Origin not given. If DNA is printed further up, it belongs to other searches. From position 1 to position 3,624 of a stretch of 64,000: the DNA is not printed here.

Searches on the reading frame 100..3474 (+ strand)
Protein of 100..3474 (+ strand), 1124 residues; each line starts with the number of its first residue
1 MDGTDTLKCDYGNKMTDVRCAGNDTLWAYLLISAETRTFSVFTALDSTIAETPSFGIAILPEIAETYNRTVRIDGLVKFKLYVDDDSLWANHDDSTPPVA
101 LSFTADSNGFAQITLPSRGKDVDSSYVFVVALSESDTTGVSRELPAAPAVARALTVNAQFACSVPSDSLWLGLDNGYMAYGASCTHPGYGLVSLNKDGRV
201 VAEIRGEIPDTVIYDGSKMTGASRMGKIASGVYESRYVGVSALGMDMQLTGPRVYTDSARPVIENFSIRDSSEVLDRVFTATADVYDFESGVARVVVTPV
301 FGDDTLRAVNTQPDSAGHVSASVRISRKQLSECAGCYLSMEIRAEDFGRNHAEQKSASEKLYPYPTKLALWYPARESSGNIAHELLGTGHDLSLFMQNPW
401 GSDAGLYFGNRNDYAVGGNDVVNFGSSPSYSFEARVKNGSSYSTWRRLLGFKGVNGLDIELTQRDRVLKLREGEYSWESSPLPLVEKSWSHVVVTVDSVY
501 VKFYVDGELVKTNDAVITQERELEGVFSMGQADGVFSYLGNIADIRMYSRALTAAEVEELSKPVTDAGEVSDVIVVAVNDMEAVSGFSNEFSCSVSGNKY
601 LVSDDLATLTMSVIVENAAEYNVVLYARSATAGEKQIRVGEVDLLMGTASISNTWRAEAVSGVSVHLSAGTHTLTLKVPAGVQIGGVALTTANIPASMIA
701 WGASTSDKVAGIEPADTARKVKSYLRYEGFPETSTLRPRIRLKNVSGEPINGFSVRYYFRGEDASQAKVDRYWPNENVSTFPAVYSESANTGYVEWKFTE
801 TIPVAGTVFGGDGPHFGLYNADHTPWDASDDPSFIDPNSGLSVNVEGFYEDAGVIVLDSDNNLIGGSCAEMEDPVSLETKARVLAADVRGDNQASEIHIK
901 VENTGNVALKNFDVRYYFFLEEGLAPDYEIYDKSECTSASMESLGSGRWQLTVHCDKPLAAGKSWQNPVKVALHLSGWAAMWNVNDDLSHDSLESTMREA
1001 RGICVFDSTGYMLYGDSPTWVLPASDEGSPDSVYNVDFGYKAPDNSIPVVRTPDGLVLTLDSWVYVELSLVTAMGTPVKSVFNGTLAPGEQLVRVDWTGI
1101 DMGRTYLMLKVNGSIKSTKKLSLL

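Call 7: search_protein_families(library=pfam, proteins=[window:100-3474:+], max_evalue=0.001)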
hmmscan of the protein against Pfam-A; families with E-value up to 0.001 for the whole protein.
window:100-3474:+ (1124 aa): 2 families
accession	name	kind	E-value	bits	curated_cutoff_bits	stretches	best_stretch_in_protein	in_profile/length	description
PF13385.13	Laminin_G_3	-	4e-16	59.9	27.6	1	420-557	11-150/151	Concanavalin A-like lectin/glucanases superfamily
PF00942.24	CBM_3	-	3.7e-08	34.1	22.4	0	732-795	11-82/83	Cellulose binding domain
